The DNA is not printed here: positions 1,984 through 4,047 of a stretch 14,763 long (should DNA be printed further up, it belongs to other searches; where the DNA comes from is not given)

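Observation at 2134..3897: HNH endonuclease fused in-frame to the large terminase, with no small terminase gene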

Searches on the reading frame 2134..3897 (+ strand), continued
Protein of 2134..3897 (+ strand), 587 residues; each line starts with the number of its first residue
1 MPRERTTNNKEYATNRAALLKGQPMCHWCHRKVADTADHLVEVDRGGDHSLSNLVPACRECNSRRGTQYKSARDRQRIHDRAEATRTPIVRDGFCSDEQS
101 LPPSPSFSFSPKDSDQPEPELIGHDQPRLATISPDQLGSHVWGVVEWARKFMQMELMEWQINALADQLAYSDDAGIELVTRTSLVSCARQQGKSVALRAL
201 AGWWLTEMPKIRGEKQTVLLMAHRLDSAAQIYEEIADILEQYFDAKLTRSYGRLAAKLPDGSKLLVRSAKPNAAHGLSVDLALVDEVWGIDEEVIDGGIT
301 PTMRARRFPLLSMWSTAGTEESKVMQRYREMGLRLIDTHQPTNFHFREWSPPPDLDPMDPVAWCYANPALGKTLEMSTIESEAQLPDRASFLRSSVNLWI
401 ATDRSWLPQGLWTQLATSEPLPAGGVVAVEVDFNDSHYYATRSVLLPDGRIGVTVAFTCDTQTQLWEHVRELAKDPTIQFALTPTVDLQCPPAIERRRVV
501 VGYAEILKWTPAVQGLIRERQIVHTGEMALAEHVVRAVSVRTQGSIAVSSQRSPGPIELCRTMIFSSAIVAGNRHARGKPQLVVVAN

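Call 32: find_related_loci(query=A1, collection=viral_contigs, flank=10000)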
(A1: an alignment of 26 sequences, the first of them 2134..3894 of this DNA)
Query A1 (587 aa) in viral_contigs; peptide patterns used: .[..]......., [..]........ (x = any residue, [..] = any of these).
600 stretches matched a pattern (row limit reached: there are more); 584 encode a relative of the query (tblastn E <= 1e-3); the best 80 are kept; 80 distinct loci.
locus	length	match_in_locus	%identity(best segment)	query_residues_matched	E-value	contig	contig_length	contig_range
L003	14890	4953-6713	93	1-587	0e+0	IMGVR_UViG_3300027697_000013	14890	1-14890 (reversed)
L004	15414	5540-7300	93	1-587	0e+0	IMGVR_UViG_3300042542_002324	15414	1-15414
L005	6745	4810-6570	93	1-587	0e+0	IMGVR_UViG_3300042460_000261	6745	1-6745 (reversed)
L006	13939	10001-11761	93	1-587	0e+0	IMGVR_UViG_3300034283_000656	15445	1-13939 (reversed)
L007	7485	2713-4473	89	1-587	0e+0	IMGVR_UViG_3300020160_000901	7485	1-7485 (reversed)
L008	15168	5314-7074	89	1-587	0e+0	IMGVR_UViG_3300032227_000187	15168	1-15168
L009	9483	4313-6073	92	1-587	0e+0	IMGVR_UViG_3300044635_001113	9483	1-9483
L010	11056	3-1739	92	9-587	0e+0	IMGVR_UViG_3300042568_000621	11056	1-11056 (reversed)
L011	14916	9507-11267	87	1-587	0e+0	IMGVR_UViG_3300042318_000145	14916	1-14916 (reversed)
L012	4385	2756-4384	90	1-543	0e+0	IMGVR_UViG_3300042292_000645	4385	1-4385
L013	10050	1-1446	99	106-587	0e+0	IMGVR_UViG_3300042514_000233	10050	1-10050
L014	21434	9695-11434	84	1-587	0e+0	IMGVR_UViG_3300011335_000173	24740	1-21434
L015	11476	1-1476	91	106-587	0e+0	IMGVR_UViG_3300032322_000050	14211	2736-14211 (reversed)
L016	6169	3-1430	92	112-587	0e+0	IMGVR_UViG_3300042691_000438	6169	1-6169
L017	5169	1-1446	94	106-587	0e+0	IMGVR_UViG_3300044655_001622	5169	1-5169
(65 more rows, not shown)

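Call 52: search_solved_structures(query=window:2134-3897:+, max_evalue=1)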
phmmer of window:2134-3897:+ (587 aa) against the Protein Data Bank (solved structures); distinct sequences matched with E-value up to 1: 4.
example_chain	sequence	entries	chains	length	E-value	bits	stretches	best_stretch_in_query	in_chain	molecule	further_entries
4h9d_A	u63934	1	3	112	1e-06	30.5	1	23-65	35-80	HNH endonuclease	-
6z6d_A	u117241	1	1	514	9.7e-06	27.3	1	251-413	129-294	Terminase large subunit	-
3mhd_D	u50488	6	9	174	0.098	14.1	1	53-107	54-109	Tumor necrosis factor receptor superfamily member 6B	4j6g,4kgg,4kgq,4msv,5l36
3k51_B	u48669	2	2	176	0.099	14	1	53-107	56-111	Decoy receptor 3 | Tumor necrosis factor receptor superfamily member 6B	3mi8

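Call 102: predict_structure(alignment_id=A8)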
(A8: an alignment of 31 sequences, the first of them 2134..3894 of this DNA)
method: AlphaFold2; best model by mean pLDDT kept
length: 587 residues; sequences in the alignment: 31
mean_pLDDT: 84.9   pTM: 0.72
mean pLDDT of the five models: 84.9, 84.2, 83.8, 82.8, 81.6
residues with pLDDT >= 90: 329; 70-90: 186; 50-70: 24; < 50: 48
segments of 3 or more residues with pLDDT < 50: 86-118, 575-587
pLDDT, mean of each block of 10 residues (from residue 1): 60 90 91 92 85 92 89 79 49 32 33 41 88 92 97 94 94 91 90 90 96 95 91 94 95 91 94 87 91 89 91 79 83 91 93 88 91 89 87 86 82 92 95 86 94 95 94 94 93 90 90 93 94 88 77 81 96 50 38
secondary structure, 60 per line:
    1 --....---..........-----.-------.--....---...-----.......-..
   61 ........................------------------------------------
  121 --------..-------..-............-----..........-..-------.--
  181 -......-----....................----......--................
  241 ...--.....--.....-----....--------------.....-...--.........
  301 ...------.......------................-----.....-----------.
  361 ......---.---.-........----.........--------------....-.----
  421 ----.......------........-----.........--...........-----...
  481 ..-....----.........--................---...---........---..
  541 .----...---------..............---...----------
elements in order: H3-6 H10-19 E36-39 E54-57 H59-84 H141-152 H158-167 E182-187 H193-212 E217-222 H225-243 E246-250 E253-257 E263-266 E281-285 H292-303 E310-316 H323-338 E344-348 H360-366 H376-383 H388-396 H411-414 E425-431 E438-445 E451-459 H462-472 E478-482 H484-487 H492-497 E498-500 H503-518 E522-524 H528-535 E539-541 E546-548 H558-571

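Call 108: fold_search(model_id=the predicted structure, library=pdb)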
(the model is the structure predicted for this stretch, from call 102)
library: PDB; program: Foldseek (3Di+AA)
matches with E <= 10: 1434; with E <= 0.001: 35
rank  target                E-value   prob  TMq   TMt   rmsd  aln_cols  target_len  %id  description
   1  6z6d                  8.6e-19  1.00  0.41  0.49   9.8       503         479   17  Crystal structure of the HK97 bacteriophage large terminase (released 2021-06-09)
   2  5oe9_C                1.7e-11  1.00  0.29  0.39  17.8       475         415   10  Structure of large terminase from the thermophilic bacteriophage D6E in complex with sulfate (Crystal form 2) (released 2017-10-11)
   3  3ezk_A                1.7e-11  1.00  0.31  0.33  18.4       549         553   11  Bacteriophage T4 gp17 motor assembly based on crystal structures and cryo-EM reconstructions (released 2009-01-13)
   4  3cpe                  2.3e-11  1.00  0.33  0.34  18.3       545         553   12  Crystal Structure of T4 gp17 (released 2009-01-13)
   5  5oee_B                2.9e-11  1.00  0.28  0.38  18.3       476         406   10  Structure of large terminase from the thermophilic bacteriophage D6E (Crystal form 3) (released 2017-10-11)
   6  5oe8_A                3.2e-11  1.00  0.27  0.38  18.4       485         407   10  Structure of large terminase from the thermophilic bacteriophage D6E (Crystal form 2) (released 2017-10-11)
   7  5oeb_F                3.6e-11  1.00  0.28  0.39  18.2       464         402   10  Structure of large terminase from the thermophilic bacteriophage D6E in complex with ADP (Crystal form 3) (released 2017-10-11)
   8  5oe8_B                3.8e-11  1.00  0.29  0.39  17.9       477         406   10  Structure of large terminase from the thermophilic bacteriophage D6E (Crystal form 2) (released 2017-10-11)
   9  5oe9_A                4.1e-11  1.00  0.29  0.40  18.2       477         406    9  Structure of large terminase from the thermophilic bacteriophage D6E in complex with sulfate (Crystal form 2) (released 2017-10-11)
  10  5oea_A                4.3e-11  1.00  0.28  0.38  17.7       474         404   10  Structure of large terminase from the thermophilic bacteriophage D6E in complex with ATP-gamma-S (Crystal form 3) (released 2017-10-11)
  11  5oe8_C                5.4e-11  1.00  0.28  0.39  18.2       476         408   10  Structure of large terminase from the thermophilic bacteriophage D6E (Crystal form 2) (released 2017-10-11)
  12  5oeb_A                6.1e-11  1.00  0.28  0.39  17.9       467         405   10  Structure of large terminase from the thermophilic bacteriophage D6E in complex with ADP (Crystal form 3) (released 2017-10-11)
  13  5oee_F                6.1e-11  1.00  0.27  0.38  18.2       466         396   10  Structure of large terminase from the thermophilic bacteriophage D6E (Crystal form 3) (released 2017-10-11)
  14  5oea_B                6.8e-11  1.00  0.29  0.40  18.2       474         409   10  Structure of large terminase from the thermophilic bacteriophage D6E in complex with ATP-gamma-S (Crystal form 3) (released 2017-10-11)
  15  5oeb_C                7.2e-11  1.00  0.28  0.39  18.3       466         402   10  Structure of large terminase from the thermophilic bacteriophage D6E in complex with ADP (Crystal form 3) (released 2017-10-11)
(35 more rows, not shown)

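Call 110: search_protein_representatives(protein=window:2134-3897:+)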
Query: 587 residues. Proteins with E-value up to 0.001 (for the whole library): 5064; up to 1e-10: 949; up to 1e-30: 114. The best 150 are listed.
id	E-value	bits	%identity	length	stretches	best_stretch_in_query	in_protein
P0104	1.3e-161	555.2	48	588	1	5-582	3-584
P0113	1.9e-160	551.3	50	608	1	1-583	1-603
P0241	3.4e-152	524.1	47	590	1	1-586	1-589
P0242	6.7e-145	500.0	45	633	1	11-571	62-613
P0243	2.7e-143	494.7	43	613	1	5-583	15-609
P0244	1.5e-142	492.3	44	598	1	7-583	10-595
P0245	6.9e-139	480.2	45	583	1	1-585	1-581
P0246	6.9e-137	473.6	44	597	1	9-585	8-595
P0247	3.7e-132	458.0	43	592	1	5-571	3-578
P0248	8.4e-131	453.5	44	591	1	9-582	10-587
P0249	2.4e-127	442.1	43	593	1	5-576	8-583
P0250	3.0e-127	441.7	42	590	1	9-570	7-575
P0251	4.1e-124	431.4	41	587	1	4-571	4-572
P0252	1.6e-123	429.4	44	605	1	6-572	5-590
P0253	7.1e-117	407.5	41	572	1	7-585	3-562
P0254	6.1e-116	404.4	44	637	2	138-584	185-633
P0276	8.9e-93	327.9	37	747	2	112-582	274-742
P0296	9.9e-59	215.5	33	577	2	248-575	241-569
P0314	1.2e-42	162.4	29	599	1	38-571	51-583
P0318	3.2e-41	157.7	29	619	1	123-567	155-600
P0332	1.4e-35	139.1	28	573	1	133-565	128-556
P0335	2.1e-34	135.2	32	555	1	123-566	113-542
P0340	2.4e-33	131.7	28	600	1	135-569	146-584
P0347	1.4e-31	125.8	30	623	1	124-566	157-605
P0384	7.9e-24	100.3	28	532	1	126-564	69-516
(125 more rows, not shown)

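Call 116: search_protein_families(library=pfam, proteins=[P0276, P0254, P0318, P0332, P0340, P0347, P0335, P0296, P0384, P0314], max_evalue=0.01)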
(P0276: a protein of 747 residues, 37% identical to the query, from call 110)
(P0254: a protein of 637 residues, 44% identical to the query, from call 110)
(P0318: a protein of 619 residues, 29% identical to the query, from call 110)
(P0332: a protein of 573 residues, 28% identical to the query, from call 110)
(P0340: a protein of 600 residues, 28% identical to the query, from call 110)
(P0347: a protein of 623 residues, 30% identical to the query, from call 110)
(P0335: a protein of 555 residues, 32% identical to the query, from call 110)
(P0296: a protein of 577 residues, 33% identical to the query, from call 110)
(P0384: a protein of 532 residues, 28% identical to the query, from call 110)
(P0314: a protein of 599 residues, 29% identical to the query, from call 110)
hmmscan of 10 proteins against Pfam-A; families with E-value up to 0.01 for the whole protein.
P0276 (747 aa): 2 families
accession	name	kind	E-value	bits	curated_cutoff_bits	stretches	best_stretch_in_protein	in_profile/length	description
PF01844.29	HNH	-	4.7e-09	36.7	21.4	1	26-69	1-46/47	HNH endonuclease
PF03354.21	TerL_ATPase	-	0.00017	21.8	23.7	1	343-484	25-168/178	Terminase large subunit, ATPase domain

P0254 (637 aa): 2 families
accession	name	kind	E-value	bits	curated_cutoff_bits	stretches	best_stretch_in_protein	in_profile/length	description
PF01844.29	HNH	-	7.1e-11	42.5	21.4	1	26-68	1-47/47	HNH endonuclease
PF14279.12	HNH_5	-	2.2e-08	34.3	27.5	1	26-70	1-48/56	HNH endonuclease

P0318 (619 aa): 1 family
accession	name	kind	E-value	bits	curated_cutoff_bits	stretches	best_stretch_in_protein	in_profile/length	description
PF03354.21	TerL_ATPase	-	0.0015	18.7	23.7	1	213-361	23-173/178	Terminase large subunit, ATPase domain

P0332 (573 aa): 2 families
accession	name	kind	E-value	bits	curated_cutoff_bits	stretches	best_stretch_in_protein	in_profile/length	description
PF01844.29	HNH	-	2.5e-06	27.9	21.4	1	31-80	1-45/47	HNH endonuclease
PF03237.21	Terminase_6N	-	0.0024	18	22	0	179-303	3-128/215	Terminase large subunit, T4likevirus-type, N-terminal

P0340 (600 aa): 2 families
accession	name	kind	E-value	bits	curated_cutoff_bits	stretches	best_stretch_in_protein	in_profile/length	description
PF03237.21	Terminase_6N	-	8e-07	29.4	22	1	196-315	4-125/215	Terminase large subunit, T4likevirus-type, N-terminal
PF03354.21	TerL_ATPase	-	1.5e-06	28.5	23.7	1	170-334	2-170/178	Terminase large subunit, ATPase domain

P0347 (623 aa): 1 family
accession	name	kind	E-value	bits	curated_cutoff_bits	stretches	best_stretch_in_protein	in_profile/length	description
PF03354.21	TerL_ATPase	-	0.00014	22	23.7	1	216-365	25-174/178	Terminase large subunit, ATPase domain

P0335 (555 aa): 1 family
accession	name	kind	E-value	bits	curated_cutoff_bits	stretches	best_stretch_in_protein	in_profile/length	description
PF03354.21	TerL_ATPase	-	0.0012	19.1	23.7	1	169-312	22-167/178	Terminase large subunit, ATPase domain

P0296 (577 aa): 2 families
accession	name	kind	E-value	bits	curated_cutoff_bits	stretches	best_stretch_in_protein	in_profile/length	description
PF01844.29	HNH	-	1.6e-08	35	21.4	1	23-63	1-46/47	HNH endonuclease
PF14279.12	HNH_5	-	4e-07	30.3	27.5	1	23-65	1-47/56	HNH endonuclease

P0384 (532 aa): 0 families

P0314 (599 aa): 1 family
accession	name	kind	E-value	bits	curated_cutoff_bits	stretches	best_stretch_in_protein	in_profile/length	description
PF03237.21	Terminase_6N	-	1.3e-05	25.4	22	1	199-338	2-144/215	Terminase large subunit, T4likevirus-type, N-terminal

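Call 118: find_related_loci(query=A8, collection=genome_contigs, flank=10000)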
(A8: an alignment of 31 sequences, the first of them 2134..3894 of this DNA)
Query A8 (587 aa) in genome_contigs; peptide patterns used: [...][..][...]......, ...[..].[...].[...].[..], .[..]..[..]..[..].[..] (x = any residue, [..] = any of these).
183 stretches matched a pattern; 6 encode a relative of the query (tblastn E <= 1e-3); 6 distinct loci.
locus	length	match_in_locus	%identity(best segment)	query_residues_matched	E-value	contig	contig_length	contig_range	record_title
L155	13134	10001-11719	53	12-587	0e+0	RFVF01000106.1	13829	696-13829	MAG: Proteobacteria bacterium isolate WB5_2B_004 contig_100_105, whole genome shotgun sequence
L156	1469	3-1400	51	116-584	5e-164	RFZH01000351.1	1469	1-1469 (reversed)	MAG: Rhodobacteraceae bacterium isolate WB5_5_158 contig_100_350, whole genome shotgun sequence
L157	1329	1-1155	57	202-587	6e-162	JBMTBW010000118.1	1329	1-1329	MAG: Candidatus Nanopelagicaceae bacterium isolate LKB_V4_S16_10percent_ser_maxbin.001 NODE_10078_length_1329_cov_22.136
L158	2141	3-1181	55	193-586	1e-155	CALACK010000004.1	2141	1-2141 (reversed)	MAG TPA_asm: uncultured Acidimicrobiaceae bacterium isolate ERR2206771_bin.13_CONCOCT_v1.1_MAG genome assembly, contig:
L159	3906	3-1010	54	253-587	1e-119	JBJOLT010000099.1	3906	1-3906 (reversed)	MAG: Chloroflexota bacterium isolate tombigeeriver_2019_sw_WHONDRS-S19S_0020_B_bin.37 scaffold_1449682, whole genome sho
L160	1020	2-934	55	274-585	3e-120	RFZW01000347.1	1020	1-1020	MAG: Chitinophagia bacterium isolate WB5_2B_034 contig_100_346, whole genome shotgun sequence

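Call 124: search_protein_families(library=ncbifam, proteins=[window:2134-3897:+], max_evalue=0.1)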
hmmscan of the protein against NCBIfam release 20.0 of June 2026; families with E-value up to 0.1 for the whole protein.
window:2134-3897:+ (587 aa): 1 family
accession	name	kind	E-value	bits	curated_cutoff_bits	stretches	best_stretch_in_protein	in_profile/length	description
NF040563.1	guided_IscB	equivalog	2.8e-06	26.7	175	1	8-87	177-259/314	RNA-guided endonuclease IscB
